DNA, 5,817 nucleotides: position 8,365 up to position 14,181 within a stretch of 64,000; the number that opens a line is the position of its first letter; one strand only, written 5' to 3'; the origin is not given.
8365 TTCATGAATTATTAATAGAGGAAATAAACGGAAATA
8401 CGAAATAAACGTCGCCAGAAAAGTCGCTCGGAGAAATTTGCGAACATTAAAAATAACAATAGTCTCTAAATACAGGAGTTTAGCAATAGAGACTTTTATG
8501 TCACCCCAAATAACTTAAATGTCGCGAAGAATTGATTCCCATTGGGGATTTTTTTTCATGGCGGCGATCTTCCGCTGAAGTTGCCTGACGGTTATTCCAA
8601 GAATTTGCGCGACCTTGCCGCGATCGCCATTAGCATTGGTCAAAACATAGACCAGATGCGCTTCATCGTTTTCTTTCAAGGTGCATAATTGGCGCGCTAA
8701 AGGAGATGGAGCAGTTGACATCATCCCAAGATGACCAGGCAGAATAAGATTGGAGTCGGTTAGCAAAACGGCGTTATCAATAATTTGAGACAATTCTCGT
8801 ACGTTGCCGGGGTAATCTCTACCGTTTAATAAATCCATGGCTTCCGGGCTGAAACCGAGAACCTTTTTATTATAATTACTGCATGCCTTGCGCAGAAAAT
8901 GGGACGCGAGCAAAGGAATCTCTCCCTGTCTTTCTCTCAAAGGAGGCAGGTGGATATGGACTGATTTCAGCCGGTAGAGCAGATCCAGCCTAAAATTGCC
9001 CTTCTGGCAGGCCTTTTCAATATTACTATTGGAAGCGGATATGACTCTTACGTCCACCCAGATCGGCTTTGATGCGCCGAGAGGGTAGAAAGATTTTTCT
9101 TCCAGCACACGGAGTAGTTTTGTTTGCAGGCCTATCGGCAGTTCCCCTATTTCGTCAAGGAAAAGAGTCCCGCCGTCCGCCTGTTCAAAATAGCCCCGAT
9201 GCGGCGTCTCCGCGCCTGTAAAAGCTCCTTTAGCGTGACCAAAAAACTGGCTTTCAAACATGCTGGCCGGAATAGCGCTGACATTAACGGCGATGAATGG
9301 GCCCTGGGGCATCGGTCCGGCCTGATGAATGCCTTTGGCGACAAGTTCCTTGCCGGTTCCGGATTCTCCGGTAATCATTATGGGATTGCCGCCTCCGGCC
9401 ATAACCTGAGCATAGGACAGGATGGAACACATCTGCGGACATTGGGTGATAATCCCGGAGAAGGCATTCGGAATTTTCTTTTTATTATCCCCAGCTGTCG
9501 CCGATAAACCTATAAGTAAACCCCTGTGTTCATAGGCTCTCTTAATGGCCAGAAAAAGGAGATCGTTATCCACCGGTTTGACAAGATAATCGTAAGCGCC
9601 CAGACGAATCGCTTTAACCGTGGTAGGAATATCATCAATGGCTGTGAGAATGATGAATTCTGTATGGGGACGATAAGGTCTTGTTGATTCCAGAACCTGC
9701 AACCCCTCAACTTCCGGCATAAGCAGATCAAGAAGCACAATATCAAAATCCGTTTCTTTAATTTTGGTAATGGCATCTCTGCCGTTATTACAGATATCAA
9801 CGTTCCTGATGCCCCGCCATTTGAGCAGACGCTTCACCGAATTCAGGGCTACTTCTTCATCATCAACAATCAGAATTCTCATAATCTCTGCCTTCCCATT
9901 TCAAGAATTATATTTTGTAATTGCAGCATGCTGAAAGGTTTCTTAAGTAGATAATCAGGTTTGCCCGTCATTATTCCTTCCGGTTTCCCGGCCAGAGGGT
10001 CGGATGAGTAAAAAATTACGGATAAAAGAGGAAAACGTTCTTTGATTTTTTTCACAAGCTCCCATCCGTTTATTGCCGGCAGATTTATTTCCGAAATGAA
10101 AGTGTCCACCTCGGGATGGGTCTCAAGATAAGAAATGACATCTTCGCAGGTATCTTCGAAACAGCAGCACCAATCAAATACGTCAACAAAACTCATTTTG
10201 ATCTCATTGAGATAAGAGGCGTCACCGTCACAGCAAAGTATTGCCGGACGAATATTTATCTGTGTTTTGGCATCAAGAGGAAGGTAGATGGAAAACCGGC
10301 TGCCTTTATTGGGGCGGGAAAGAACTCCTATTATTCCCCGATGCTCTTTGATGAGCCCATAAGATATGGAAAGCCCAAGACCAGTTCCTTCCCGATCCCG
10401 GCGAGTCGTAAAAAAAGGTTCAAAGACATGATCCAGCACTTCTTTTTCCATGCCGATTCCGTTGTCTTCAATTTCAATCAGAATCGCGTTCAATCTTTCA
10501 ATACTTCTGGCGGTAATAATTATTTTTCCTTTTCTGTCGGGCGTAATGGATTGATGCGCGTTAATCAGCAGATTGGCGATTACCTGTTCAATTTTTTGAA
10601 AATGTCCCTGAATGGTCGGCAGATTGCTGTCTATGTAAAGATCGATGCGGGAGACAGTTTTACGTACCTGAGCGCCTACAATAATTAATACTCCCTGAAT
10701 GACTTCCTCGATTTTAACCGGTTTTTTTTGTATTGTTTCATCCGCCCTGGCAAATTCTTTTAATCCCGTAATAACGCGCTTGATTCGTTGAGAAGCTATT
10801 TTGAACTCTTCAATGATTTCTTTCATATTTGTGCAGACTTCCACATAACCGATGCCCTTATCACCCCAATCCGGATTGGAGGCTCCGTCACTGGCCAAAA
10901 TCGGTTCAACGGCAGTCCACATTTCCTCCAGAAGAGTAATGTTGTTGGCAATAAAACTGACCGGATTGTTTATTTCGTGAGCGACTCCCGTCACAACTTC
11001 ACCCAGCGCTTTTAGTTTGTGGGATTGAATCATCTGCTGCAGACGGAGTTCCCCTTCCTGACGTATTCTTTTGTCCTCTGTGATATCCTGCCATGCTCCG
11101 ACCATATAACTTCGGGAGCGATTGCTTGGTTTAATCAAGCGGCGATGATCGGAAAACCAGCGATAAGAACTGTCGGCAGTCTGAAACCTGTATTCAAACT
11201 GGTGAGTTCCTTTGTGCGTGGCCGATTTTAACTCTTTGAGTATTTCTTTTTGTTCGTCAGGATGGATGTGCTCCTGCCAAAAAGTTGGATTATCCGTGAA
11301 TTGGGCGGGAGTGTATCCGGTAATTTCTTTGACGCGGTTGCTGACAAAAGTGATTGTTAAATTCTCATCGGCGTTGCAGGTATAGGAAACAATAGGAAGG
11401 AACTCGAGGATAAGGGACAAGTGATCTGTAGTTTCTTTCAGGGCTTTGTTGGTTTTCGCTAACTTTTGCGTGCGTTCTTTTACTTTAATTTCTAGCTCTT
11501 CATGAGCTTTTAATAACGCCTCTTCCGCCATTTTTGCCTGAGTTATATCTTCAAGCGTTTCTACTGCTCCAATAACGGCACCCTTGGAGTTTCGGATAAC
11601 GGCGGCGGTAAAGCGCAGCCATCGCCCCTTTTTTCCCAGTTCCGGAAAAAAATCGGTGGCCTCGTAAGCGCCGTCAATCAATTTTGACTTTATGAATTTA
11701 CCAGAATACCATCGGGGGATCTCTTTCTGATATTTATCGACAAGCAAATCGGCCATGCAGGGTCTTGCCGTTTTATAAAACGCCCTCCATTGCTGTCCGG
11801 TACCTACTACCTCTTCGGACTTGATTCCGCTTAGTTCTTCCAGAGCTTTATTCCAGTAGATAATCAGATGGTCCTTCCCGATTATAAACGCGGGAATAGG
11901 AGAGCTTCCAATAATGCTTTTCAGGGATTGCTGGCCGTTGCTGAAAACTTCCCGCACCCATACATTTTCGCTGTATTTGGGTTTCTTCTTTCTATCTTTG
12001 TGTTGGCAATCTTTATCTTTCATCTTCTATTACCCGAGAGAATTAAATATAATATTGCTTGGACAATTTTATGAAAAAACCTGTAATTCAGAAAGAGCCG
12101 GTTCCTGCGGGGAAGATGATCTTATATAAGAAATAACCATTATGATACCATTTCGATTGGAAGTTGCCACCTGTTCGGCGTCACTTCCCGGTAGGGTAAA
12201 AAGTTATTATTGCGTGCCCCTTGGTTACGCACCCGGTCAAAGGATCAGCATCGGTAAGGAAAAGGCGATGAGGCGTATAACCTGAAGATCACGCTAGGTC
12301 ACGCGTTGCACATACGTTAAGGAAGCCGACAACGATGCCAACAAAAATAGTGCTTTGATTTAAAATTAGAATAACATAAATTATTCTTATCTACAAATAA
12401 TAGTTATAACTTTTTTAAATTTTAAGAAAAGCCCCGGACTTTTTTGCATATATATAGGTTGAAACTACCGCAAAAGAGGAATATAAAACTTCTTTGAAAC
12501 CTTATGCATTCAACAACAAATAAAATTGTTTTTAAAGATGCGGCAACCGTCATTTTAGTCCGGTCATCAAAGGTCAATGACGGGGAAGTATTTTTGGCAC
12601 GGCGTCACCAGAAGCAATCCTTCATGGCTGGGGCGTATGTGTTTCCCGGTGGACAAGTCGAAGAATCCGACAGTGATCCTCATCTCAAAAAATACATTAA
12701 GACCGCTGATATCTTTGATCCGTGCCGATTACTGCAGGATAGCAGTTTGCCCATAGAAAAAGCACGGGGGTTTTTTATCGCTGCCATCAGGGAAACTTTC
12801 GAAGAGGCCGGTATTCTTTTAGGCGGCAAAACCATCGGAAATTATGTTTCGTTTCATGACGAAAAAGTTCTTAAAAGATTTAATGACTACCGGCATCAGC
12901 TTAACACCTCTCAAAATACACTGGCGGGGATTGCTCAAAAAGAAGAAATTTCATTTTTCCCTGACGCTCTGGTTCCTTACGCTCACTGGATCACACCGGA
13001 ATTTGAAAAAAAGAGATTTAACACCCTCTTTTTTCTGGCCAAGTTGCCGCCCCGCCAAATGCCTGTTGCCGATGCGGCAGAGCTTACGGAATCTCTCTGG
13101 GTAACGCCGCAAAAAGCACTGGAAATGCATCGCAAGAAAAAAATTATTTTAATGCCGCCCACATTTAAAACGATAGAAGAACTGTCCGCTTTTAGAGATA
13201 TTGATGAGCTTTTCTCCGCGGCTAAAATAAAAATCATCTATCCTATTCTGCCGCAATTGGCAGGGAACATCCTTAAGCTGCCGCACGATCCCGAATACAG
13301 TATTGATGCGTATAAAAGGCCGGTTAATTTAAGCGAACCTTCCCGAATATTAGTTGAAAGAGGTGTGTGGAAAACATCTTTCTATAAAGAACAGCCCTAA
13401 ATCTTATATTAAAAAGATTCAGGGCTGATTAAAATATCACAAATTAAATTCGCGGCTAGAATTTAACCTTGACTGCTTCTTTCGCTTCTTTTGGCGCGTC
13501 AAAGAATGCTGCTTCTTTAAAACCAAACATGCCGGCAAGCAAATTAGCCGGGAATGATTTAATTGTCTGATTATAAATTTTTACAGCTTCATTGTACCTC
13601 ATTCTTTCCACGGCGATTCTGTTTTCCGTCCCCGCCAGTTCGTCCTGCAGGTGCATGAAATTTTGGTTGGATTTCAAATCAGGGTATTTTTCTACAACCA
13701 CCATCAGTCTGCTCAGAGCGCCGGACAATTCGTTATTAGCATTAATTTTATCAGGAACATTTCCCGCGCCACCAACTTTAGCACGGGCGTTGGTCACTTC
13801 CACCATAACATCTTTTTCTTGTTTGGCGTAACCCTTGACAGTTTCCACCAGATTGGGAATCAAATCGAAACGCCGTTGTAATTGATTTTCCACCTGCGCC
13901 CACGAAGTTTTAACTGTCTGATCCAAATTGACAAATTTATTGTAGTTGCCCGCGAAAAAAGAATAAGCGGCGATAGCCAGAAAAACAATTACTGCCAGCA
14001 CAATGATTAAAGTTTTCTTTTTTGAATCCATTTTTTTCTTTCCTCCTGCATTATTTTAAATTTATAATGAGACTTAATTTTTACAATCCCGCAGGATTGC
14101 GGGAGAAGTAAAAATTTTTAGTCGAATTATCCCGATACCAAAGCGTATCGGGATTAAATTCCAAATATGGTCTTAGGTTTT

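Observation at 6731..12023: Histidine kinase / NtrC-type regulator, sigma54 promoter and two paralogous sensor-domain genes stacked directly upstream of the N-ATPase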

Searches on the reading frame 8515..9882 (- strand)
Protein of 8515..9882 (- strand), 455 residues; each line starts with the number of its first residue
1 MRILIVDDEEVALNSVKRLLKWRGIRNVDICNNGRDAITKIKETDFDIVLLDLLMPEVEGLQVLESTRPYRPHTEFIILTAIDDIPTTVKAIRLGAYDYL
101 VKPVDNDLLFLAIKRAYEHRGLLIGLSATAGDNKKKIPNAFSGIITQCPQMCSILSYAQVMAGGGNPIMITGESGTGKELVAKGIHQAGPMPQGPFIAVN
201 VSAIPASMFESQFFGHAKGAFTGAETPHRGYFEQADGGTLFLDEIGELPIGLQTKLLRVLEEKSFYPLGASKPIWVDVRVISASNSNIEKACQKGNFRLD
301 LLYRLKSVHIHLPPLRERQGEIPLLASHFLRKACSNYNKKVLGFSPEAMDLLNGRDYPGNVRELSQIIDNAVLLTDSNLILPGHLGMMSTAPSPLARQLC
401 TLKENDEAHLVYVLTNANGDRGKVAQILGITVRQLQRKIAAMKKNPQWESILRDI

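Call 3: search_protein_families(library=pfam, proteins=[window:8515-9882:-], max_evalue=0.01)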
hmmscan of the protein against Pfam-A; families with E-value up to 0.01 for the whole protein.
window:8515-9882:- (455 aa): 7 families
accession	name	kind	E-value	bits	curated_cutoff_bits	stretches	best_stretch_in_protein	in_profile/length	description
PF00158.32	Sigma54_activat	-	3.1e-61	206.4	20.2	1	144-311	1-168/168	Sigma-54 interaction domain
PF00072.30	Response_reg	-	2.3e-26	92.5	30.2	1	3-113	1-110/111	Response regulator receiver domain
PF25601.1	AAA_lid_14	-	2.1e-20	72.8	27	1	316-386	1-71/87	AAA+ ATPase lid domain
PF14532.12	Sigma54_activ_2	-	1.1e-16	61.8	25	1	160-315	16-138/138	Sigma-54 interaction domain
PF02954.25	HTH_8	-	7.4e-05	22.8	22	1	410-440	10-40/42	Bacterial regulatory protein, Fis family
PF07728.20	AAA_5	-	0.00036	21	22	1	168-287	2-124/139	AAA domain (dynein-related subfamily)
PF01078.27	Mg_chelatase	-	0.0021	18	20.3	0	159-262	16-132/207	Magnesium chelatase, subunit ChlI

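Call 77: search_protein_families(library=ncbifam, proteins=[window:8515-9882:-], max_evalue=0.001)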
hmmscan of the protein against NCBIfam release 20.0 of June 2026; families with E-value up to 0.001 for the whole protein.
window:8515-9882:- (455 aa): 113 families (the best 25 are shown)
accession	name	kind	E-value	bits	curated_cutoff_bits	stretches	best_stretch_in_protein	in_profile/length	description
NF008469.0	PRK11361.1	equivalog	1.8e-113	379.7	714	1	2-440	6-452/461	acetoacetate metabolism transcriptional regulator AtoC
TIGR01818.1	ntrC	equivalog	7e-106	354.8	558.6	1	3-375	1-367/463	nitrogen regulation protein NR(I)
TIGR02915.1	PEP_resp_reg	equivalog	1.8e-103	346.7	502.6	1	3-434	1-434/445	PEP-CTERM-box response regulator transcription factor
NF011695.0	PRK15115.1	equivalog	1.8e-97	326.9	763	1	2-380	8-373/445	two-component system response regulator GlrR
NF007689.0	PRK10365.1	equivalog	3.7e-93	312.7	760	1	2-439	7-439/441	sigma-54-dependent response regulator transcription factor ZraR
NF049963.1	RespRegFlgRCampy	domain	2.5e-92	310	750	1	3-441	3-426/429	fla regulon two-component system response regulator FlgR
NF041946.1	LuxO_transreg_Vib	equivalog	7e-90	302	800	1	27-381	22-372/463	quorum-sensing sigma-54 dependent transcriptional regulator LuxO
NF008176.1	PRK10923.1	equivalog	1.1e-86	291.4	620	1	3-378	6-374/469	nitrogen regulation protein NR(I)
TIGR01817.1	nifA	equivalog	1.6e-85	287.9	528.85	1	139-392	193-445/534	nif-specific transcriptional activator NifA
NF041552.1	TF_PrdR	equivalog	3.7e-83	279.8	795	1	134-440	259-574/577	sigma-54 dependent transcriptional regulator PrdR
NF050807.1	TransRegFlbDCaul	equivalog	7.9e-82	275.5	750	1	1-381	1-357/454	sigma-54-dependent transcriptional regulator FlbD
NF038308.1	RNA_repair_RtcR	equivalog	1.6e-78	264.8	650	1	131-382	169-429/530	RNA repair transcriptional activator RtcR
NF051870.1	NAssimRespRegNtrX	equivalog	2.4e-75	254.2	600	1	2-378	3-371/452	nitrogen assimilation response regulator NtrX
NF003451.0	PRK05022.1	equivalog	3.3e-75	253.8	476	1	140-378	188-426/512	nitric oxide reductase transcriptional regulator NorR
NF011953.0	PRK15424.1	equivalog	1.4e-72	245.1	703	1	130-443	207-535/538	propionate catabolism operon regulatory protein PrpR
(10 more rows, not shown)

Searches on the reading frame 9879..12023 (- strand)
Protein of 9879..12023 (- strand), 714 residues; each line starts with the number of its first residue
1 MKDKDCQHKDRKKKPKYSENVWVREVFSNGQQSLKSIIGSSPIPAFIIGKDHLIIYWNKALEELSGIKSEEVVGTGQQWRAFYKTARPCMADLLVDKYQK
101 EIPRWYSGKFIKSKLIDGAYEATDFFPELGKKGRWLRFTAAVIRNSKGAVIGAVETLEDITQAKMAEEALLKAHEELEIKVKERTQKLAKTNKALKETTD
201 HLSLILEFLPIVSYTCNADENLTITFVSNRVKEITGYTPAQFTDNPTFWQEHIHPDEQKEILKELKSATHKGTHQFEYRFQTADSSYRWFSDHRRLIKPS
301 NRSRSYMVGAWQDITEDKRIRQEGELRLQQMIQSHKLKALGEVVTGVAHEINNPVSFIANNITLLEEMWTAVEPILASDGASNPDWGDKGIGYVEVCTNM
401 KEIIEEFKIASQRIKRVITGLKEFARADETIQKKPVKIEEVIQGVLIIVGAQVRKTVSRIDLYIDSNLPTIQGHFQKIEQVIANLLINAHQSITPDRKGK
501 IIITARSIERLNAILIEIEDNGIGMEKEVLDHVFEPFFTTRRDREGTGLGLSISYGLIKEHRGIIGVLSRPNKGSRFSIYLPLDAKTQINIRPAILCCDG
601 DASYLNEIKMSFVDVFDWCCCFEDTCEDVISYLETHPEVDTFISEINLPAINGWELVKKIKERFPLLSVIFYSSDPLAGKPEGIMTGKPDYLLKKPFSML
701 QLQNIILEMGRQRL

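Call 3: search_protein_families(library=pfam, proteins=[window:9879-12023:-], max_evalue=0.01)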
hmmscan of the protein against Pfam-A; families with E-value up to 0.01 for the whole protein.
window:9879-12023:- (714 aa): 8 families
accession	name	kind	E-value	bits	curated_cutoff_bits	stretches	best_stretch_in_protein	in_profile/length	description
PF08447.18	PAS_3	-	1.8e-23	83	25.6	1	225-309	2-87/89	PAS fold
PF02518.31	HATPase_c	-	5e-23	82.1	26.4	1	476-584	4-110/111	Histidine kinase-, DNA gyrase B-, and HSP90-like ATPase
PF13426.13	PAS_9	-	1.1e-16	61.4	27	2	214-316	4-103/103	PAS domain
PF00989.32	PAS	-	4.5e-12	46.4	22.6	2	34-74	3-43/113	PAS fold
PF08448.16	PAS_4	-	3.4e-11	43.8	23.1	1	40-163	3-108/110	PAS fold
PF00512.31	HisKA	-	5.3e-07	30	26.9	1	340-367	2-29/66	His Kinase A (phospho-acceptor) domain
PF00072.30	Response_reg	-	8.6e-07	29.6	30.2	1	624-705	29-109/111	Response regulator receiver domain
PF13188.13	PAS_8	-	4.9e-06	26.7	21.8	1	34-72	3-43/65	PAS domain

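Call 77: search_protein_families(library=ncbifam, proteins=[window:9879-12023:-], max_evalue=0.001)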
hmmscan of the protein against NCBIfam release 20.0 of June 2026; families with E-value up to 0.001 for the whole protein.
window:9879-12023:- (714 aa): 87 families (the best 25 are shown)
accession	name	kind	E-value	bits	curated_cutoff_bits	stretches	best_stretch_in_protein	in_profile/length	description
NF008468.0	PRK11360.1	equivalog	8.7e-56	189.5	646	2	412-587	442-612/616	two-component system sensor histidine kinase AtoS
NF052573.1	HisKinEspAMyxo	equivalog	7e-45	153.3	1400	2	331-705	375-745/755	serine histidine kinase EspA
NF052574.1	HisKinEspCMyxo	equivalog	4.6e-42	144.1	1200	1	149-585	231-639/785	serine histidine kinase EspC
NF038348.1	T2SS_HK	subfamily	2.7e-40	138.3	450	1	315-583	302-573/574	histidine kinase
NF010411.0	PRK13837.1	equivalog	3.2e-39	134.6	647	1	400-590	485-682/828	two-component system VirA-like sensor kinase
NF007688.0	PRK10364.1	equivalog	9.3e-37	126.8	479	2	411-588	286-456/460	two-component system sensor histidine kinase ZraS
NF046020.1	HisKinCckABruc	equivalog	1.7e-33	115.5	1000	1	407-588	522-712/868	cell cycle histidine kinase CckA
NF046026.1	HisKinCckACaul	equivalog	2.1e-33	115.4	1000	2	404-589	341-538/678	cell cycle histidine kinase CckA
NF046044.1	PnpS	equivalog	2.4e-30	105.8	400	1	410-582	216-390/390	two-component system histidine kinase PnpS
NF010076.0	PRK13557.1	subfamily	4.6e-30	104.6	631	1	399-671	201-494/540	histidine kinase famiy protein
NF047874.1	MASE3_PAS_HK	subfamily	1.7e-29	103.1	560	2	400-615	439-654/655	MASE3 domain-containing sensor histidine kinase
NF041777.1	sens_FixL_Rhizob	equivalog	5.9e-29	101.1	850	1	331-584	253-482/485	sensor protein FixL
NF047497.1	HK_LIC_12097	equivalog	3.8e-28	98.3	500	2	414-583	201-366/367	LIC_12097 family sensor histidine kinase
TIGR02956.1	TMAO_torS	equivalog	9.2e-28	96.8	676.5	1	430-706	531-816/967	TMAO reductase system sensor histidine kinase/response regulator TorS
NF047466.1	hybrid_RR_LvrB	exception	1.1e-27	97.3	500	1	400-582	187-375/377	hybrid histidine kinase/response regulator LvrB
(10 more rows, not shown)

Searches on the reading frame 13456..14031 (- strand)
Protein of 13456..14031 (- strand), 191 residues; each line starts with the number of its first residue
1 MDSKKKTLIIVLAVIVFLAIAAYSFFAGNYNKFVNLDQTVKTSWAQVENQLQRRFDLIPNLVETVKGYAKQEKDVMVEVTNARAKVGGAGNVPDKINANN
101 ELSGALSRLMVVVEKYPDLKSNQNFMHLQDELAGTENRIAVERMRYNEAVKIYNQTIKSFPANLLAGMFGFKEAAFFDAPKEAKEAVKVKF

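Call 84: search_protein_families(library=pfam, proteins=[window:13456-14031:-], max_evalue=0.00001)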
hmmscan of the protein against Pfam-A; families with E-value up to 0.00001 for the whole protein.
window:13456-14031:- (191 aa): 1 family
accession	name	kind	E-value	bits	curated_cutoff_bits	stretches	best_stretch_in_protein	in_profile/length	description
PF04011.17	LemA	-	1.6e-64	216.6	26.2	1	43-191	1-149/149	LemA family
